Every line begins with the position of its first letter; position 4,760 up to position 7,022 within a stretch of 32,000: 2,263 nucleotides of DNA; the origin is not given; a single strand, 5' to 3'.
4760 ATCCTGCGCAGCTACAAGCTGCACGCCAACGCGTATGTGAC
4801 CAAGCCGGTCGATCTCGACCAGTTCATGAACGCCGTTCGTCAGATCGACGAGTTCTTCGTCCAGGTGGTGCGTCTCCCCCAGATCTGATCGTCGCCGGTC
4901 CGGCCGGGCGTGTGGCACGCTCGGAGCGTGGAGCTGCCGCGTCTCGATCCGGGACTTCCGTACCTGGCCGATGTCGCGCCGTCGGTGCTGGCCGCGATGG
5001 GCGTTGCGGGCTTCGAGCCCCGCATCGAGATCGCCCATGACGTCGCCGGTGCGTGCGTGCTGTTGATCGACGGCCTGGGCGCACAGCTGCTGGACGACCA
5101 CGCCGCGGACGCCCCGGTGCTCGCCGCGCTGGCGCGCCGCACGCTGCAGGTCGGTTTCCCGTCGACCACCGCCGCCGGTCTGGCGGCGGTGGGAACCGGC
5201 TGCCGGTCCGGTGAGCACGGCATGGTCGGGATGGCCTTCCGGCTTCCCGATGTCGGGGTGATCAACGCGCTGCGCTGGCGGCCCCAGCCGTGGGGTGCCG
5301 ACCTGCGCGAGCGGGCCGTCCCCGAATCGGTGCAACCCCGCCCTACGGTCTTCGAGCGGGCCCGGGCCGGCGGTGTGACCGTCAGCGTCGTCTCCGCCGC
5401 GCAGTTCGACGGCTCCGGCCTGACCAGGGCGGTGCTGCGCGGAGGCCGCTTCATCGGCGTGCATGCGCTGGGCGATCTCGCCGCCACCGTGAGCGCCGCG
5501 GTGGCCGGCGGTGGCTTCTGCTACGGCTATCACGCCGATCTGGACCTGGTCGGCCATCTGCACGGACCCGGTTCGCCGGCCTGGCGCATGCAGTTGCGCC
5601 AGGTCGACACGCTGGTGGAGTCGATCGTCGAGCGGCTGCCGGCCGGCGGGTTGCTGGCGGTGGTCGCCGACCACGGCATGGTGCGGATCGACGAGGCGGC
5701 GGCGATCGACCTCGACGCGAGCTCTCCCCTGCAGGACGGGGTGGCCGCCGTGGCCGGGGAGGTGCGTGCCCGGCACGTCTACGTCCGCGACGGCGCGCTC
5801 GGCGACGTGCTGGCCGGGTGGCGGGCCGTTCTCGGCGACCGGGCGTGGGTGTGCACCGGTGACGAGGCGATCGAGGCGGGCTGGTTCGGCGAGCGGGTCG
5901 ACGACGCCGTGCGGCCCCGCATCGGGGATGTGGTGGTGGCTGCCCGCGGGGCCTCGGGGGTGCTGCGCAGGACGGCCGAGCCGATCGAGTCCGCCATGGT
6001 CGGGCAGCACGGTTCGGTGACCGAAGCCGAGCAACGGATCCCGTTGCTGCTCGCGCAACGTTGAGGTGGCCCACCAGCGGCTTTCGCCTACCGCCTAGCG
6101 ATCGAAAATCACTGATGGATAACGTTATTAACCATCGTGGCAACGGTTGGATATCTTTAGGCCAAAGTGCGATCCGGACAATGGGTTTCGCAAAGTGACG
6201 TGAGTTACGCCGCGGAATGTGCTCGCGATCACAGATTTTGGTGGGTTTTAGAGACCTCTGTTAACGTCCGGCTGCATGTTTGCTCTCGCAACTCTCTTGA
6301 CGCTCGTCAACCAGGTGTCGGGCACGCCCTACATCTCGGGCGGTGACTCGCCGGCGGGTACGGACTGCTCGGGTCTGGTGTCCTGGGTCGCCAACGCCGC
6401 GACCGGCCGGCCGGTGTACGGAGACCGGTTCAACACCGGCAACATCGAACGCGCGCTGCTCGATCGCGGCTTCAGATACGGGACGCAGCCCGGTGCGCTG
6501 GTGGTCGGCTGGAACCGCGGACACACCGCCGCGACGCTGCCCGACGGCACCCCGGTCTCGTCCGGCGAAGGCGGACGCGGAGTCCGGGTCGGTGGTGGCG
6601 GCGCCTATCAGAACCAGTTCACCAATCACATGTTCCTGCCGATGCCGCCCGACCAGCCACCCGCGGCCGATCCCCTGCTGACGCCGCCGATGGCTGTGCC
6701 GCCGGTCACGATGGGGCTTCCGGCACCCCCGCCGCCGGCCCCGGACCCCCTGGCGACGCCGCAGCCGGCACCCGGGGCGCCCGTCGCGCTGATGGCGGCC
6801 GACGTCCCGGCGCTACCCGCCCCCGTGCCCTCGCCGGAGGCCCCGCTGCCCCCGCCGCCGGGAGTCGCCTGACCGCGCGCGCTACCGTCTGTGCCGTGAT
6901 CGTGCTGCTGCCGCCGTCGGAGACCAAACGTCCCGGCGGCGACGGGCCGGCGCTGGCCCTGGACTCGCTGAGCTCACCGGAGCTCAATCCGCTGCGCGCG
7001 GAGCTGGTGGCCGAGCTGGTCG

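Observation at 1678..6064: Four-gene phosphorelay operon linking a CHASE3 histidine kinase to two phosphatase-type outputs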

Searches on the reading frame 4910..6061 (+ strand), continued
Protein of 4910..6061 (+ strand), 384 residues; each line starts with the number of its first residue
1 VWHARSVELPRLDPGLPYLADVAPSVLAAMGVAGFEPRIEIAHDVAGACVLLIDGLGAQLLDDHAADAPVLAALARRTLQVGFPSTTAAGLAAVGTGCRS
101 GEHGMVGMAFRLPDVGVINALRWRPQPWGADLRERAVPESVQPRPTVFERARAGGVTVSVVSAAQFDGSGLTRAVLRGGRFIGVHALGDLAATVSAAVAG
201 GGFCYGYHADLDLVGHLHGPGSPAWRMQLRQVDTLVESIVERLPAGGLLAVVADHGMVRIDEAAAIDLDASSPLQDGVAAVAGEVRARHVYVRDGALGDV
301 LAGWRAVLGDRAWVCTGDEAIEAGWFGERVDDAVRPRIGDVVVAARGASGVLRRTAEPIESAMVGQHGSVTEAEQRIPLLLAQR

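Call 38: find_encoding_contigs(protein=P0219, flank=10000, max_places=2)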
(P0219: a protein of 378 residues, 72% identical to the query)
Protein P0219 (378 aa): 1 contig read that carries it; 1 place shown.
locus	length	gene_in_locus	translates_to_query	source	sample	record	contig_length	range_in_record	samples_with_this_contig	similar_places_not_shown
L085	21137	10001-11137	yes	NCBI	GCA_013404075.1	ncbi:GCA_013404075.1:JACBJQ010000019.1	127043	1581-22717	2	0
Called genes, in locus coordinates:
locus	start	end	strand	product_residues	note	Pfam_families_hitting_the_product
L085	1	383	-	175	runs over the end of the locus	PF08534:Redoxin, PF00578:AhpC-TSA, PF13098:Thioredoxin_2 (weak), PF13905:Thioredoxin_8 (weak)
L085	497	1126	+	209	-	PF00440:TetR_N, PF16859:TetR_C_11, PF21597:TetR_C_43 (weak)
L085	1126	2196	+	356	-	PF06742:DUF1214 (faint)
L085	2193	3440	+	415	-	PF13469:Sulfotransfer_3, PF17784:Sulfotransfer_4 (faint)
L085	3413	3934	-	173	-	PF03167:UDG, PF04965:GPW_gp25 (weak)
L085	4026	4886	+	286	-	PF00248:Aldo_ket_red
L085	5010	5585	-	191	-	PF04471:Mrr_cat, PF13156:Mrr_cat_2 (weak), PF22722:NA-iREase1 (weak)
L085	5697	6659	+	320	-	PF00296:Bac_luciferase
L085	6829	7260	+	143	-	PF01740:STAS, PF13466:STAS_2 (weak)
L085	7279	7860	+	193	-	PF27111:Rv1352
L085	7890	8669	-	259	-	PF02611:CDH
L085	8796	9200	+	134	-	PF00376:MerR (weak), PF12728:HTH_17, PF03459:TOBE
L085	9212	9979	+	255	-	PF01547:SBP_bac_1, PF13531:SBP_bac_11, PF12727:PBP_like (faint)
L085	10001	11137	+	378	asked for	PF01663:Phosphodiest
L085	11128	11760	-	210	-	PF00881:Nitroreductase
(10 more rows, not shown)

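Call 59: predict_structure(alignment_id=A1)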
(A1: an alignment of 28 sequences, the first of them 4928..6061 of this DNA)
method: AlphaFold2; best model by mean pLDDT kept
length: 378 residues; sequences in the alignment: 28
mean_pLDDT: 74.4   pTM: 0.76
mean pLDDT of the five models: 74.4, 73.8, 70.0, 53.2, 37.6
residues with pLDDT >= 90: 91; 70-90: 165; 50-70: 54; < 50: 68
segments of 3 or more residues with pLDDT < 50: 78-130, 132-135, 159-166
pLDDT, mean of each block of 10 residues (from residue 1): 80 83 90 85 86 88 92 61 43 43 35 37 46 55 82 67 48 57 80 87 76 84 92 92 83 79 91 82 89 96 91 84 68 85 81 56 67 89
secondary structure, 60 per line:
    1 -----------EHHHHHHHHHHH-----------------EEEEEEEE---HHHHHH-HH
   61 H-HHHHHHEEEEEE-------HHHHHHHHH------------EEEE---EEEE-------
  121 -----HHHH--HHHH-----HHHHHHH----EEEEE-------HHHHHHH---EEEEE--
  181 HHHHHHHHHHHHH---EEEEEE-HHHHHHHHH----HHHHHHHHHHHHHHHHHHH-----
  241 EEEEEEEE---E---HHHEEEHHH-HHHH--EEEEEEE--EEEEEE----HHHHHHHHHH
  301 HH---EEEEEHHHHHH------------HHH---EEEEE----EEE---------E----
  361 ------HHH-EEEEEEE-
elements in order: H13-23 E41-48 H52-57 H63-68 E69-74 H82-90 E103-106 E110-113 H126-129 H132-135 H141-147 E152-156 H164-170 E174-178 H181-193 E197-202 H204-212 H217-235 E241-248 E259-261 H266-269 E272-278 E281-286 H291-302 E306-310 H311-316 E335-339 E344-346 E371-377

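Call 61: fold_search(model_id=the predicted structure, library=pdb)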
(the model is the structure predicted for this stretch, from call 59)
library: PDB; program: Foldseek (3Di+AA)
matches with E <= 10: 551; with E <= 0.001: 184
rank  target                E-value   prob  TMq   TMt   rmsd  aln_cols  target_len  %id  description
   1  5egh_B                2.2e-15  1.00  0.59  0.57   7.5       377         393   17  Structure of ENPP6, a choline-specific glycerophosphodiester-phosphodiesterase in complex with phosphocholine (released 2016-03-09)
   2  7n1s_B                3.2e-15  1.00  0.55  0.54   7.8       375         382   20  Crystal Structure Analysis of Xac Nucleotide Pyrophosphatase/Phosphodiesterase (released 2022-06-01)
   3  7n1s_A                6.3e-15  1.00  0.55  0.55   7.8       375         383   20  Crystal Structure Analysis of Xac Nucleotide Pyrophosphatase/Phosphodiesterase (released 2022-06-01)
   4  7mw8_A                1.5e-14  1.00  0.58  0.58   7.3       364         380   21  Crystal Structure Analysis of Xac Nucleotide Pyrophosphatase/Phosphodiesterase (released 2022-05-18)
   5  7mw8_B                1.5e-14  1.00  0.58  0.57   7.4       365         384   20  Crystal Structure Analysis of Xac Nucleotide Pyrophosphatase/Phosphodiesterase (released 2022-05-18)
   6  2gsn_A                1.6e-14  1.00  0.55  0.54   8.0       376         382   21  Structure of Xac Nucleotide Pyrophosphatase/Phosphodiesterase (released 2006-08-01)
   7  5ege_A                1.7e-14  1.00  0.58  0.57   7.5       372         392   18  Structure of ENPP6, a choline-specific glycerophosphodiester-phosphodiesterase (released 2016-03-09)
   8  7mw8_D                2.0e-13  1.00  0.58  0.58   7.3       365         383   20  Crystal Structure Analysis of Xac Nucleotide Pyrophosphatase/Phosphodiesterase (released 2022-05-18)
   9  7mw8_F                2.2e-13  1.00  0.55  0.54   8.0       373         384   21  Crystal Structure Analysis of Xac Nucleotide Pyrophosphatase/Phosphodiesterase (released 2022-05-18)
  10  5tcd_A                3.8e-13  1.00  0.52  0.51   7.8       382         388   18  Human alkaline sphingomyelinase (ENPP7) in complex with phosphocholine (released 2017-03-22)
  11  1ei6_D                4.3e-13  1.00  0.54  0.52   7.6       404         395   18  CRYSTAL STRUCTURE OF PHOSPHONOACETATE HYDROLASE COMPLEXED WITH PHOSPHONOFORMATE (released 2003-11-25)
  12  7mw8_C                5.4e-13  1.00  0.56  0.55   7.8       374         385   21  Crystal Structure Analysis of Xac Nucleotide Pyrophosphatase/Phosphodiesterase (released 2022-05-18)
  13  5ven_A                6.1e-13  1.00  0.58  0.58   8.0       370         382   15  Murine ectonucleotide pyrophosphatase / phosphodiesterase 5 (ENPP5, NPP5) (released 2017-09-20)
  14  1ei6_A                7.4e-13  1.00  0.52  0.49   9.1       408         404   20  CRYSTAL STRUCTURE OF PHOSPHONOACETATE HYDROLASE COMPLEXED WITH PHOSPHONOFORMATE (released 2003-11-25)
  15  5veo_A                1.6e-12  1.00  0.57  0.58   7.5       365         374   15  Murine ectonucleotide pyrophosphatase / phosphodiesterase 5 (ENPP5, NPP5), inactive (T72A), in complex with AMP (released 2017-09-20)
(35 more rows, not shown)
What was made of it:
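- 4928..6064 (+): g4: a cytoplasmic NPP/PhnA-like enzyme of the alkaline-phosphatase superfamily (378 aa; an alternative GTG start lies at 4910). It is a lineage-specific tail of the operon and its substrate is unknown. The AF2 model (pLDDT 74) matches ENPP6, Xac NPP and PhnA at E about 1e-15 and TM 0.55-0.6 (calls 59, 61).
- On NPP / alkaline-phosphatase superfamily (PF01663): Foldseek matches ENPP6, Xac NPP and PhnA at E 2e-15 to 4e-13 and TM 0.52-0.59 (calls 59, 61).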

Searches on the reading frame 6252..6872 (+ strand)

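Call 14: search_protein_families(library=pfam, proteins=[window:6252-6872:+], max_evalue=0.001)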
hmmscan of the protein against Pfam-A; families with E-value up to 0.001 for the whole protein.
window:6252-6872:+ (206 aa): 1 family
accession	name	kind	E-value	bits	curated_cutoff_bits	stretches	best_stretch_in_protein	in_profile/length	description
PF00877.26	NLPC_P60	-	0.00029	21.2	23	1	24-52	1-28/105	NlpC/P60 family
